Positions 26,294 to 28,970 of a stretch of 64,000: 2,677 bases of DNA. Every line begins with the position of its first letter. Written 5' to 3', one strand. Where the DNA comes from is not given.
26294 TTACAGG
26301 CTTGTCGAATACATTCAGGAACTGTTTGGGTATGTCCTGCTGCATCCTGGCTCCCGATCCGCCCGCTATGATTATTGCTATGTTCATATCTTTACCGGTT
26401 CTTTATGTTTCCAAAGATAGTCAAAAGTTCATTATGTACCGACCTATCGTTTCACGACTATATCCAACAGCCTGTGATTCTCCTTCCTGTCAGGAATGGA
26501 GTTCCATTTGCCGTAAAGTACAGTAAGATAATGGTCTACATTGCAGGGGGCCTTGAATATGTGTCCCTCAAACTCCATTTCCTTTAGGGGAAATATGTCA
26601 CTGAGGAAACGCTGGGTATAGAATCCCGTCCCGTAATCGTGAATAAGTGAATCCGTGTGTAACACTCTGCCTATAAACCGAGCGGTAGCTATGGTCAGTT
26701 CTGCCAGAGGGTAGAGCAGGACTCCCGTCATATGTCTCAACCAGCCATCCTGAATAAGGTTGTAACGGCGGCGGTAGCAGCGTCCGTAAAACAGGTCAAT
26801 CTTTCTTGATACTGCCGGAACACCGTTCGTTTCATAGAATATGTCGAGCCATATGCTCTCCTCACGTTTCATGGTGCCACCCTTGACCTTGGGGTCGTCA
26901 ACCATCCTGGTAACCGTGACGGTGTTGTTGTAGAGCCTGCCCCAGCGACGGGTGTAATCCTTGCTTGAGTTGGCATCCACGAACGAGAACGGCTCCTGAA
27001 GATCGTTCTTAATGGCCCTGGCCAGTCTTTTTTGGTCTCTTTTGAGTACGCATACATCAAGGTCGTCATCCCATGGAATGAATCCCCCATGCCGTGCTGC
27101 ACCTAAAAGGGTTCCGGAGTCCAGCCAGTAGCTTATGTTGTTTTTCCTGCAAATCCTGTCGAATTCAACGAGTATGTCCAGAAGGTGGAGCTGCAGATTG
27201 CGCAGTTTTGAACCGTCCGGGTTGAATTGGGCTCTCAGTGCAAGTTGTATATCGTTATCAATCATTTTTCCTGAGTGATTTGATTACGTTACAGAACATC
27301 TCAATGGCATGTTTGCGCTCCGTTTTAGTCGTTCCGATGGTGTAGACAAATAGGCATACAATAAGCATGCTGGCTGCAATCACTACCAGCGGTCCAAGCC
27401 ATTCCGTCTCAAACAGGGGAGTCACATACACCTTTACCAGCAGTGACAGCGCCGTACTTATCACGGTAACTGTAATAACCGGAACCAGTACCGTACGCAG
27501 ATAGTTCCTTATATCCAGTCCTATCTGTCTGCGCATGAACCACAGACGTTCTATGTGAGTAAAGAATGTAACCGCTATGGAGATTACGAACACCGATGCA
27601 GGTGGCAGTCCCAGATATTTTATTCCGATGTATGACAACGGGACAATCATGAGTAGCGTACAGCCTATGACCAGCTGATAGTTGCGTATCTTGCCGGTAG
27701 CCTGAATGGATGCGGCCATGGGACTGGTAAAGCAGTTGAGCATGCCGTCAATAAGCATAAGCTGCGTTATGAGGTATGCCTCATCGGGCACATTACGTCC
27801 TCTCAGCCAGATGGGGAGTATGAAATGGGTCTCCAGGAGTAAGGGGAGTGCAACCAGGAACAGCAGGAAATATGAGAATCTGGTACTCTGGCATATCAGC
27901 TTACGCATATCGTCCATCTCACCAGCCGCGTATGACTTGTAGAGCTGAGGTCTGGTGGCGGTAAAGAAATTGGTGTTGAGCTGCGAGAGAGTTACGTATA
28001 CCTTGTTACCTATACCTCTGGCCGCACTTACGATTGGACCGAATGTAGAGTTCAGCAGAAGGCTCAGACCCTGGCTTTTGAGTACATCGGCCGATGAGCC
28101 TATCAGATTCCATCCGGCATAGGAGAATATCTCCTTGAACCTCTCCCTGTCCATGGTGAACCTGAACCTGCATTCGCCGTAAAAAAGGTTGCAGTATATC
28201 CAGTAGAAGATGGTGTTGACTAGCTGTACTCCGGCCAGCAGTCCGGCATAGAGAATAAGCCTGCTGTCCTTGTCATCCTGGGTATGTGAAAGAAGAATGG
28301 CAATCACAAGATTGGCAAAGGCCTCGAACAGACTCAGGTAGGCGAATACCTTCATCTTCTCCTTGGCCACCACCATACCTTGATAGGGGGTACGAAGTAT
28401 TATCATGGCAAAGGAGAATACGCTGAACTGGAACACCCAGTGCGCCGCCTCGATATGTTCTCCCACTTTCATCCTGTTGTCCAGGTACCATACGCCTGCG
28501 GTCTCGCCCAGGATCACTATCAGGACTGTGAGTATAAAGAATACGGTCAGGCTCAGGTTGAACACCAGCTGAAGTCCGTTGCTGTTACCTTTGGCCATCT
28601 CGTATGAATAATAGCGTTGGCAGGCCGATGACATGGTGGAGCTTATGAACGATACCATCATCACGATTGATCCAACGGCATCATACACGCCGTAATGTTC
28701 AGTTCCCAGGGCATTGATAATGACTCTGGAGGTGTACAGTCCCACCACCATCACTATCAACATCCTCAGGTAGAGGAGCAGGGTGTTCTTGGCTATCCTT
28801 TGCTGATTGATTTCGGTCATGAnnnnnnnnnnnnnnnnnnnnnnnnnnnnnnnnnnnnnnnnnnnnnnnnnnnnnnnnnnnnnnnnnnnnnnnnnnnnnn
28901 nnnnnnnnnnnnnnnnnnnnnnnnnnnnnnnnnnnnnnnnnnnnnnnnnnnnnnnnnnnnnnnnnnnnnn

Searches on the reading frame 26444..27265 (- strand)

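Call 3: search_protein_families(library=pfam, proteins=[window:26444-27265:-], max_evalue=0.001)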
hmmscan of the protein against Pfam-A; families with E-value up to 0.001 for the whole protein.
window:26444-27265:- (273 aa): 1 family
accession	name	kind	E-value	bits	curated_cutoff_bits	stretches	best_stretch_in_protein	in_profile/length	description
PF04991.19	LicD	-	2.4e-32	113.3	22.6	2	39-144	1-98/227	LicD family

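Call 4: search_protein_families(library=ncbifam, proteins=[window:26444-27265:-], max_evalue=0.001)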
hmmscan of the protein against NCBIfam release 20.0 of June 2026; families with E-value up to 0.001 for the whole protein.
window:26444-27265:- (273 aa): 1 family
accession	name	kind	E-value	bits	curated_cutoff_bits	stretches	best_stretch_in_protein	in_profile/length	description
NF045866.1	GGPL_Ptran_Mf1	equivalog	1e-19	71.6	225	1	26-77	3-54/240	diacylglycerol cholinephosphotransferase Mf1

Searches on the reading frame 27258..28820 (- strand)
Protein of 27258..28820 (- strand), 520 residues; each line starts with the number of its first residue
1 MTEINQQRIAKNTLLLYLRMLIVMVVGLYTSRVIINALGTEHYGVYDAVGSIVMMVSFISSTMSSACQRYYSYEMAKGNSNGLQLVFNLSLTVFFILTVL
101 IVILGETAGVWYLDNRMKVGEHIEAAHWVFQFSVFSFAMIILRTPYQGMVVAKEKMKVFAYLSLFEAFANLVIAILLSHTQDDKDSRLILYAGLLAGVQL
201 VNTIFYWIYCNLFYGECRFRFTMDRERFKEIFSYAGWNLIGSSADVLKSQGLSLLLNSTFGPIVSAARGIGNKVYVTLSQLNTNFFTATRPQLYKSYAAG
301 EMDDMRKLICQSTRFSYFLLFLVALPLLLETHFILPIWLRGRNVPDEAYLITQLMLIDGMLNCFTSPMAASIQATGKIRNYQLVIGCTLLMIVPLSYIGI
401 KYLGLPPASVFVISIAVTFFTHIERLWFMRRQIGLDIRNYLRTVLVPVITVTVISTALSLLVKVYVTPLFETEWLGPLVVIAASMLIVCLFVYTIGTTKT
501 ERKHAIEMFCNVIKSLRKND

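Call 3: search_protein_families(library=pfam, proteins=[window:27258-28820:-], max_evalue=0.001)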
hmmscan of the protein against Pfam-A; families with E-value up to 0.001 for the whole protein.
window:27258-28820:- (520 aa): 1 family
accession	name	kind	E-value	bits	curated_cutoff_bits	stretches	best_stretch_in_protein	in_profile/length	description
PF01554.23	MatE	-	6.7e-06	26.3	24.9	1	22-175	7-160/161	MatE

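Call 4: search_protein_families(library=ncbifam, proteins=[window:27258-28820:-], max_evalue=0.001)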
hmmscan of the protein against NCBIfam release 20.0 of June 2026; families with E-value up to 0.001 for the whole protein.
window:27258-28820:- (520 aa): 2 families
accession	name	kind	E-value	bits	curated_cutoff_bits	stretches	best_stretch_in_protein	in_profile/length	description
TIGR00797.1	matE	subfamily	1.1e-07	31.1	147.4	1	205-399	189-384/396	MATE family efflux transporter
NF041503.1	WZX_like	subfamily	0.00084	18.5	300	1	82-406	82-403/429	O-unit flippase-like protein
